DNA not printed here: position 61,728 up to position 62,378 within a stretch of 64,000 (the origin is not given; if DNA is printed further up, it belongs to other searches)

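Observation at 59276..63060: Candidate undescribed module: a TrmB-like wHTH, a DUF-like 116-aa protein, a 99-aa protein (R-x4-H) and a GHKL ATPase with ATGA-overlapping junctions, followed by Phd-VapC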

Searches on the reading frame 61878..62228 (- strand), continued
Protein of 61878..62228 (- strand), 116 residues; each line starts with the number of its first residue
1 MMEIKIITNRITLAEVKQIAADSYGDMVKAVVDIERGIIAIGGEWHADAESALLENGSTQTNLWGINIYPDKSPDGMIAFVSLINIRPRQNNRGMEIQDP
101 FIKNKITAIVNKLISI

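Call 75: search_dna_similar(query=window:61881-62228:-, collection=phages, mode=protein, max_rows=10)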
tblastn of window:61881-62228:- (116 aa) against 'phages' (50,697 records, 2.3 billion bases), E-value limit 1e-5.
No match.

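Call 76: get_annotated_region(hit=H4, flank=5000)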
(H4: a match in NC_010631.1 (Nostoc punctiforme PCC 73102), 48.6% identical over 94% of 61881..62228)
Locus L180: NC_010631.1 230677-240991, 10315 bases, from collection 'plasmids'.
description: Nostoc punctiforme PCC 73102 plasmid pNPUN01, complete sequence
organism: Nostoc punctiforme PCC 73102 (NCBI taxid 63737)
taxonomy: Bacteria; Cyanobacteriota; Cyanophyceae; Nostocales; Nostocaceae; Nostoc; Nostoc punctiforme; Nostoc punctiforme PCC 73102
host: -; source: -; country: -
typing (MOB-suite, as given by PLSDB): conjugative; replicon rep_cluster_317; relaxase MOBF; mating-pair formation MPF_T
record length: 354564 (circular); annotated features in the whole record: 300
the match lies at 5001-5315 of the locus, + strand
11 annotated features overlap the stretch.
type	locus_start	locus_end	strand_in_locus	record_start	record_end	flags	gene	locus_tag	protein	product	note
CDS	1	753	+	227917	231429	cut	-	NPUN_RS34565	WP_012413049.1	CHAT domain-containing protein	-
CDS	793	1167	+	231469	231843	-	-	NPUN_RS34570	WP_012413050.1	trypco2 family protein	-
CDS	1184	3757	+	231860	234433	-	-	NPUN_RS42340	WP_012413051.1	CHASE2 domain-containing protein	-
CDS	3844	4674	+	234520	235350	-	-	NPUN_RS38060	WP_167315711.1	DUF928 domain-containing protein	-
CDS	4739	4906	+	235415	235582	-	-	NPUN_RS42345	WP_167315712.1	hypothetical protein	-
CDS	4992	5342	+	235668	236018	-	-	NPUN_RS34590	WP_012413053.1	DUF5674 family protein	-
CDS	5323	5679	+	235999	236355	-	-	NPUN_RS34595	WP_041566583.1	hypothetical protein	-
CDS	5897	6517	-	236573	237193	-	-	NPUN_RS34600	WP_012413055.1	glutathione S-transferase family protein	GO:0006749 - glutathione metabolic process [Evidence IEA]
CDS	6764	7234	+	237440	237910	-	ybaK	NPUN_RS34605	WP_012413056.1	Cys-tRNA(Pro) deacylase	GO:0043039 - tRNA aminoacylation [Evidence IEA]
CDS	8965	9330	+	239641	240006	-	-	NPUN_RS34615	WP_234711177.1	MarR family winged helix-turn-helix transcriptional regulator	GO:0006355 - regulation of DNA-templated transcription [Evidence IEA]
CDS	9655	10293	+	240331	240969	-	-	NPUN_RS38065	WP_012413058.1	glutathione S-transferase family protein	GO:0006749 - glutathione metabolic process [Evidence IEA]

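Call 77: get_annotated_region(hit=H1, flank=4500)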
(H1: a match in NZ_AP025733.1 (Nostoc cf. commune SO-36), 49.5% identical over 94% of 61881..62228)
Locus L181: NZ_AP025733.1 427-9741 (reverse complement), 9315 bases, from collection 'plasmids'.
description: Nostoc cf. commune SO-36 plasmid pANSO36A, complete sequence
organism: Nostoc cf. commune SO-36 (NCBI taxid 449208)
taxonomy: Bacteria; Cyanobacteriota; Cyanophyceae; Nostocales; Nostocaceae; Nostoc; Nostoc commune; Nostoc cf. commune SO-36
host: -; source: -; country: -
typing (MOB-suite, as given by PLSDB): non-mobilizable
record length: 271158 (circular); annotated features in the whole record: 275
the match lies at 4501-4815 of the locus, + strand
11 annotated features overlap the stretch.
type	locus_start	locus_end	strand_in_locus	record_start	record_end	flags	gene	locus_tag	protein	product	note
CDS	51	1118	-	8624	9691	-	-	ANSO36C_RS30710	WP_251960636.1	ATP-binding domain-containing protein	-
CDS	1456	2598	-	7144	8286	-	-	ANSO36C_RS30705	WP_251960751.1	IS4 family transposase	-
CDS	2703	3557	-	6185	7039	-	-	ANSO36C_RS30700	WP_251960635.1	NERD domain-containing protein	-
CDS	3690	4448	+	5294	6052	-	-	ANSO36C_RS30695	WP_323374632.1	hypothetical protein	-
CDS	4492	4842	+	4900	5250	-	-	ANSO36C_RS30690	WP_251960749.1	DUF5674 family protein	-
CDS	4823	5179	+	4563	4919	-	-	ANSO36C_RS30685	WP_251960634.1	hypothetical protein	-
CDS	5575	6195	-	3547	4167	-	-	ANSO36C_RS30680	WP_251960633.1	glutathione S-transferase family protein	GO:0006749 - glutathione metabolic process [Evidence IEA]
CDS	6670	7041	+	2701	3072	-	-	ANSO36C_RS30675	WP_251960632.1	hypothetical protein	-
CDS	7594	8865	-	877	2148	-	-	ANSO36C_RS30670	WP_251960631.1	plasmid pRiA4b ORF-3 family protein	-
CDS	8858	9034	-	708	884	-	-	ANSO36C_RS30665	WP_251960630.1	hypothetical protein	-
CDS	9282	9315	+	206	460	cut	-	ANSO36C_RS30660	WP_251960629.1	hypothetical protein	-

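Call 88: search_protein_families(library=pfam, alignment_id=A7, max_evalue=0.00001)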
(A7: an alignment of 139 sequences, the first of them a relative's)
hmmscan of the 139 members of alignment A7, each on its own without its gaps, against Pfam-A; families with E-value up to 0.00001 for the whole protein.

A. member 1, L019:1-1074:+ (358 aa): 5 families
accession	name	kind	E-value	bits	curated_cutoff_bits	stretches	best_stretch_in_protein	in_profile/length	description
PF10672.15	Methyltrans_SAM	-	2.7e-23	83.1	27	1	133-311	79-247/286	S-adenosylmethionine-dependent methyltransferase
PF02475.24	TRM5-TYW2_MTfase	-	5.5e-09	36.6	28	1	144-240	5-99/164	TRM5/TYW2 methyltransferase domain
PF03602.21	Cons_hypoth95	-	6.7e-08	32.9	24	1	172-270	36-127/182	Conserved hypothetical protein 95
PF13847.12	Methyltransf_31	-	7.9e-07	29.3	27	1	179-309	5-119/145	Methyltransferase domain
PF17785.7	PUA_3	-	2.9e-06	27.4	22.6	1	2-26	40-64/64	PUA-like domain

B. families by the number of members that match (of 139 scanned): 160 families (the first 25 are shown)
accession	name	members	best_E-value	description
PF02800.25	Gp_dh_C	5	6.2e-61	Glyceraldehyde 3-phosphate dehydrogenase, C-terminal domain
PF00044.30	Gp_dh_N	5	1.2e-39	Glyceraldehyde 3-phosphate dehydrogenase, NAD binding domain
PF00391.29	PEP-utilizers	5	5e-27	PEP-utilising enzyme, mobile domain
PF04055.27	Radical_SAM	4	4.8e-23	Radical SAM superfamily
PF02310.24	B12-binding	3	1.3e-10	B12 binding domain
PF01039.27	Carboxyl_trans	2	2.1e-147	Carboxyl transferase domain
PF01326.24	PPDK_N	2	7.9e-101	Pyruvate phosphate dikinase, AMP/ATP-binding domain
PF07516.18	SecA_SW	2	2.3e-59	SecA Wing and Scaffold domain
PF00155.27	Aminotran_1_2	2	4.6e-44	Aminotransferase class I and II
PF13620.12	CarboxypepD_reg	2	6.3e-35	Carboxypeptidase regulatory-like domain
PF05635.17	23S_rRNA_IVP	2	1.3e-30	23S rRNA-intervening sequence protein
PF02661.23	Fic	2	3.9e-21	Fic/DOC family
PF13715.12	CarbopepD_reg_2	2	3.1e-14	CarboxypepD_reg-like domain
PF17210.9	SdrD_B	2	7.6e-14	SdrD B-like domain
PF17802.7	SpaA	2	1.3e-13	Prealbumin-like fold domain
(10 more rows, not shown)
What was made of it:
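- Their neighbours are heterogeneous housekeeping genes (call 88).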

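Call 90: find_encoding_contigs(protein=P0144, flank=5000, max_places=2)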
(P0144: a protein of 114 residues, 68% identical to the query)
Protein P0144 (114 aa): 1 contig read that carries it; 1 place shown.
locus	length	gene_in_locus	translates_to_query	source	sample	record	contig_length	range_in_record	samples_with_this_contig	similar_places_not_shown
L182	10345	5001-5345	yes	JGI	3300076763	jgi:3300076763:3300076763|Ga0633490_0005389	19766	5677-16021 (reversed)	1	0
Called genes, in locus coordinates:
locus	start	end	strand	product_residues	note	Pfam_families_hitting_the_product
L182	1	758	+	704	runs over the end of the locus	PF00391:PEP-utilizers, PF00702:Hydrolase, PF13419:HAD_2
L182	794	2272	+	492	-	PF00391:PEP-utilizers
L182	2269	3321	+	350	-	-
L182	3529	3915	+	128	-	PF00391:PEP-utilizers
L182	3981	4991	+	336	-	PF13581:HATPase_c_2 (weak), PF14213:DUF4325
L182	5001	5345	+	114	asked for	PF18924:DUF5674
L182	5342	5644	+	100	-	-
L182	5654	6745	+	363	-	PF01326:PPDK_N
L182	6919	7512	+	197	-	PF04542:Sigma70_r2, PF08281:Sigma70_r4_2, PF04545:Sigma70_r4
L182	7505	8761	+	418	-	PF18915:DUF5667 (weak), PF18914:DUF5666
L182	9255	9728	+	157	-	-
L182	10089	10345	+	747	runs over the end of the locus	PF17191:RecG_wedge, PF01336:tRNA_anti-codon (weak), PF00270:DEAD, PF04851:ResIII, PF13604:AAA_30 (weak), PF22590:Cas3-like_C_2 (faint), PF00271:Helicase_C, PF19833:RecG_dom3_C (weak)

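Call 92: find_encoding_contigs(protein=P0139, flank=5000, max_places=2)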
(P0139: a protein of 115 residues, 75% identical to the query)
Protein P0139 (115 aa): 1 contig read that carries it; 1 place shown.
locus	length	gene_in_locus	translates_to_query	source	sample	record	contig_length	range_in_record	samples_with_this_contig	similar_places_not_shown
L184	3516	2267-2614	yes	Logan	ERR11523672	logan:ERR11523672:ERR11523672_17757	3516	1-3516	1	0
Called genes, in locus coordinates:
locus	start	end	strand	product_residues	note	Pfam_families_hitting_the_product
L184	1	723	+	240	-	?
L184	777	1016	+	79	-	PF12441:CopG_antitoxin (weak), PF01402:RHH_1 (weak)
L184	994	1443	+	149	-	PF13470:PIN_3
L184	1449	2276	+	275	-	-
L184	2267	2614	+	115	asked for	PF18924:DUF5674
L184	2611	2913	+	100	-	-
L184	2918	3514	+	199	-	?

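Call 101: search_protein_families(library=ncbifam, proteins=[L029:1452-2927:+, L038:9013-9960:+, L182:5654-6745:+, L182:794-2272:+, L182:3981-4991:+, L182:2269-3321:+], max_evalue=0.001)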
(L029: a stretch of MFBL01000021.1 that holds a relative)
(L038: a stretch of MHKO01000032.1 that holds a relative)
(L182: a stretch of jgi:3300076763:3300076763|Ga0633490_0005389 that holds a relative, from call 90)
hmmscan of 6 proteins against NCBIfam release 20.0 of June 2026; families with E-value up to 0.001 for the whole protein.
L029:1452-2927:+ (492 aa): 25 families
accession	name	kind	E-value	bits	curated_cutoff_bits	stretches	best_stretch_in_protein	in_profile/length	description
NF006153.0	PRK08296.1-5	subfamily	1.2e-29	103.2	578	1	386-491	502-607/608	hypothetical protein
NF005057.0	PRK06464.1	equivalog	4.4e-29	101.1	598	1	372-489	345-462/798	phosphoenolpyruvate synthase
TIGR01418.1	PEP_synth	equivalog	1.1e-25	90.1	739.75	1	372-488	341-457/784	pyruvate, water dikinase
NF006150.0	PRK08296.1-2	subfamily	3.8e-24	84.9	650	1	376-489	491-604/633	hypothetical protein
NF006151.0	PRK08296.1-3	equivalog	4.4e-24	84.9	693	1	387-488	500-601/604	hypothetical protein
NF004878.0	PRK06241.1-3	subfamily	7.5e-23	80.5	945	1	385-491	785-890/891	phosphoenolpyruvate synthase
NF004877.0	PRK06241.1-2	subfamily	1.2e-22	80.1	866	1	324-490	706-868/869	phosphoenolpyruvate synthase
NF052631.1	prodigiosin_PigC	equivalog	1.4e-21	76.1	1300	1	380-488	771-880/883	prodigiosin ligase PigC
NF041857.1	RIF_Ptrans_rph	equivalog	1.9e-21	76.2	999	1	321-488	699-862/864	rifamycin-inactivating phosphotransferase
NF004880.0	PRK06241.2-1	equivalog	5.7e-21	74.2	972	1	377-488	725-835/837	phosphoenolpyruvate synthase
NF052632.1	undecylprod_RedH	equivalog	5.9e-21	74.1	1350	1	294-488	676-876/880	undecylprodigiosin ligase RedH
NF006152.0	PRK08296.1-4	equivalog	6.7e-21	74.3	723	1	382-488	500-606/609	hypothetical protein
NF004879.0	PRK06241.1-4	equivalog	7.4e-20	70.7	976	1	381-487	759-865/868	phosphoenolpyruvate synthase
NF000283.1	RPH_KJ151292.1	equivalog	1.8e-17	62.9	1700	1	319-488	697-862/865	rifamycin-inactivating phosphotransferase Rph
NF006149.0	PRK08296.1-1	equivalog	2.6e-17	62.4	730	1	388-490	465-567/568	hypothetical protein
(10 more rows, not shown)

L038:9013-9960:+ (315 aa): 16 families
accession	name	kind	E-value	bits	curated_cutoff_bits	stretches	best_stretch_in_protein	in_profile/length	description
NF005057.0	PRK06464.1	equivalog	1e-100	338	598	1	2-314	4-337/798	phosphoenolpyruvate synthase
NF004878.0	PRK06241.1-3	subfamily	6.6e-100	335.5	945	1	2-315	2-314/891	phosphoenolpyruvate synthase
TIGR01418.1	PEP_synth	equivalog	5.4e-99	332.6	739.75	1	4-314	1-331/784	pyruvate, water dikinase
NF004877.0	PRK06241.1-2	subfamily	1.4e-88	298.2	866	1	1-315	1-315/869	phosphoenolpyruvate synthase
NF041857.1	RIF_Ptrans_rph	equivalog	3.6e-85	287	999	1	5-315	3-313/864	rifamycin-inactivating phosphotransferase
NF004881.0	PRK06241.2-2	equivalog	1.1e-79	268.8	883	1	13-315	13-313/898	phosphoenolpyruvate synthase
NF004879.0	PRK06241.1-4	equivalog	3.5e-77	260.3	976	1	1-315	1-315/868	phosphoenolpyruvate synthase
NF052631.1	prodigiosin_PigC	equivalog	7.3e-74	249.1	1300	1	13-314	10-299/883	prodigiosin ligase PigC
NF052632.1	undecylprod_RedH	equivalog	1.6e-73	248.1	1350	1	8-314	6-295/880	undecylprodigiosin ligase RedH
NF000283.1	RPH_KJ151292.1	equivalog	2.8e-58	197.9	1700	1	9-315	10-316/865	rifamycin-inactivating phosphotransferase Rph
NF004880.0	PRK06241.2-1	equivalog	2e-53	181.5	972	2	5-227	4-223/837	phosphoenolpyruvate synthase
NF004883.0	PRK06241.2-4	equivalog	3.8e-52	177.6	1063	1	19-315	32-330/928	phosphoenolpyruvate synthase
NF004882.0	PRK06241.2-3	equivalog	3.7e-37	127.9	850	2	16-234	9-223/827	phosphoenolpyruvate synthase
TIGR01828.1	pyru_phos_dikin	equivalog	2.4e-24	85.4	843.45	3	5-86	4-90/865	pyruvate, phosphate dikinase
NF004531.0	PRK05878.1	equivalog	9e-17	60.8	456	2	5-65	12-73/534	pyruvate, phosphate dikinase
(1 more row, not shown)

L182:5654-6745:+ (363 aa): 15 families
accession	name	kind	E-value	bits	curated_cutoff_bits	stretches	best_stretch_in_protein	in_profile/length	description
NF005057.0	PRK06464.1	equivalog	1.2e-93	314.7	598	2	2-194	6-182/798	phosphoenolpyruvate synthase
TIGR01418.1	PEP_synth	equivalog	5.3e-90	302.8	739.75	2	3-193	2-175/784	pyruvate, water dikinase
NF004878.0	PRK06241.1-3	subfamily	6.7e-79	266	945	2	221-363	173-314/891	phosphoenolpyruvate synthase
NF004877.0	PRK06241.1-2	subfamily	1.3e-76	258.6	866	2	220-363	173-315/869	phosphoenolpyruvate synthase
NF041857.1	RIF_Ptrans_rph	equivalog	3.6e-76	257.2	999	1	3-363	3-313/864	rifamycin-inactivating phosphotransferase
NF004879.0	PRK06241.1-4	equivalog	5.5e-68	229.9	976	2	220-363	173-315/868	phosphoenolpyruvate synthase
NF052631.1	prodigiosin_PigC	equivalog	3.4e-56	190.7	1300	1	12-362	11-299/883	prodigiosin ligase PigC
NF052632.1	undecylprod_RedH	equivalog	1.3e-55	188.8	1350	2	219-362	151-295/880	undecylprodigiosin ligase RedH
NF004881.0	PRK06241.2-2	equivalog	9.5e-54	183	883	2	220-363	169-313/898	phosphoenolpyruvate synthase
NF000283.1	RPH_KJ151292.1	equivalog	3.9e-52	177.6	1700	2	213-363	168-316/865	rifamycin-inactivating phosphotransferase Rph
NF004880.0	PRK06241.2-1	equivalog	8.3e-49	166.2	972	2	219-363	165-283/837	phosphoenolpyruvate synthase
NF004883.0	PRK06241.2-4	equivalog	2.2e-37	128.7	1063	2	220-363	185-330/928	phosphoenolpyruvate synthase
NF004882.0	PRK06241.2-3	equivalog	1e-24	86.7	850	2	100-190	64-157/827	phosphoenolpyruvate synthase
TIGR01828.1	pyru_phos_dikin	equivalog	2.9e-08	32.2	843.45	1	280-358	292-334/865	pyruvate, phosphate dikinase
NF004508.0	PRK05849.1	equivalog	1.7e-07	29.6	501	1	132-176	59-105/789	hypothetical protein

L182:794-2272:+ (492 aa): 24 families
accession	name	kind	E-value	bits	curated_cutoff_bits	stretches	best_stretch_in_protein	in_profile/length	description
NF005057.0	PRK06464.1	equivalog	2.8e-33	115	598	1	391-490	359-461/798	phosphoenolpyruvate synthase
TIGR01418.1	PEP_synth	equivalog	4.7e-31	107.9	739.75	1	391-490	355-457/784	pyruvate, water dikinase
NF006153.0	PRK08296.1-5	subfamily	3.9e-24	85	578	1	379-491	489-605/608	hypothetical protein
NF004978.0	PRK06354.1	subfamily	6.7e-22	77.7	462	1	391-490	484-583/590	pyruvate kinase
NF052631.1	prodigiosin_PigC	equivalog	4.5e-21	74.5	1300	1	389-490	778-880/883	prodigiosin ligase PigC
NF004881.0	PRK06241.2-2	equivalog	1.3e-20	73.3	883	1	386-489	785-887/898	phosphoenolpyruvate synthase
NF004520.0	PRK05865.1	equivalog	1.3e-20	72.9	1509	1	381-490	727-835/854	sugar epimerase family protein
NF004878.0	PRK06241.1-3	subfamily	1.5e-20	72.9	945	1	392-490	790-887/891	phosphoenolpyruvate synthase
NF052632.1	undecylprod_RedH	equivalog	2e-19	69.1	1350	1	379-489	764-875/880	undecylprodigiosin ligase RedH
NF004880.0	PRK06241.2-1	equivalog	4.1e-19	68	972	1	391-490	737-835/837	phosphoenolpyruvate synthase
NF004877.0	PRK06241.1-2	subfamily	1e-18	67.1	866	1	391-490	768-866/869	phosphoenolpyruvate synthase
NF006150.0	PRK08296.1-2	subfamily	4e-18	65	650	1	390-490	503-603/633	hypothetical protein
NF041857.1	RIF_Ptrans_rph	equivalog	3.1e-17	62.2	999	1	391-490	764-862/864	rifamycin-inactivating phosphotransferase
NF006152.0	PRK08296.1-4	equivalog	3.2e-17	62.2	723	1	389-489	505-605/609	hypothetical protein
NF006151.0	PRK08296.1-3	equivalog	3.5e-17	62.2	693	1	388-490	499-601/604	hypothetical protein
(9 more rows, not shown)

L182:3981-4991:+ (336 aa): 1 family
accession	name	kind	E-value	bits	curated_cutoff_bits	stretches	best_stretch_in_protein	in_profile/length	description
NF052531.1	Strep_LiaS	equivalog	0.00035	19.9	450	0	74-152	200-287/328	envelope stress sensor histidine kinase LiaS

L182:2269-3321:+ (350 aa): 0 families

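Call 102: search_protein_families(library=pfam, proteins=[L029:1452-2927:+, L038:9013-9960:+, L182:5654-6745:+, L182:794-2272:+, L182:3981-4991:+, L182:2269-3321:+], max_evalue=0.001)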
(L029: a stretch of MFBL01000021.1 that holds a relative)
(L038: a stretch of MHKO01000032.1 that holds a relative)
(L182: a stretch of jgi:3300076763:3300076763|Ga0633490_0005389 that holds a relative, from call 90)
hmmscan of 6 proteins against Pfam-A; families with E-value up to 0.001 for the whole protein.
L029:1452-2927:+ (492 aa): 1 family
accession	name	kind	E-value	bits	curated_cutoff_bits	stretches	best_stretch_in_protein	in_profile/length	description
PF00391.29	PEP-utilizers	-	2.9e-22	78.5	23.1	1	415-485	2-72/72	PEP-utilising enzyme, mobile domain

L038:9013-9960:+ (315 aa): 1 family
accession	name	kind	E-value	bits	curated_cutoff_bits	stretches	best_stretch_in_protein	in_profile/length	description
PF01326.24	PPDK_N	-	6.3e-98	328.5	27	1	17-314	2-311/328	Pyruvate phosphate dikinase, AMP/ATP-binding domain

L182:5654-6745:+ (363 aa): 1 family
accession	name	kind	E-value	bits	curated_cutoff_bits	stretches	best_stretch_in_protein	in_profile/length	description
PF01326.24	PPDK_N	-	2.9e-92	309.9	27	1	16-362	3-311/328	Pyruvate phosphate dikinase, AMP/ATP-binding domain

L182:794-2272:+ (492 aa): 1 family
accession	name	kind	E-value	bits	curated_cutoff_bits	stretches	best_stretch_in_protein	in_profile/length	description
PF00391.29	PEP-utilizers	-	2.1e-25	88.6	23.1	1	417-487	2-72/72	PEP-utilising enzyme, mobile domain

L182:3981-4991:+ (336 aa): 2 families
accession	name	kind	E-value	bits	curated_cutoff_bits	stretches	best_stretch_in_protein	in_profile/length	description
PF14213.11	DUF4325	-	2.6e-14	53.1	23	1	274-326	2-62/64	STAS-like domain of unknown function (DUF4325)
PF13581.12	HATPase_c_2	-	1.4e-06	28.7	27.4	1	98-196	24-113/127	Histidine kinase-like ATPase domain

L182:2269-3321:+ (350 aa): 0 families
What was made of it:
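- In L182 a different GHKL-superfamily protein (HATPase_c_2 plus DUF4325) lies directly upstream of the pair (calls 90, 102).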
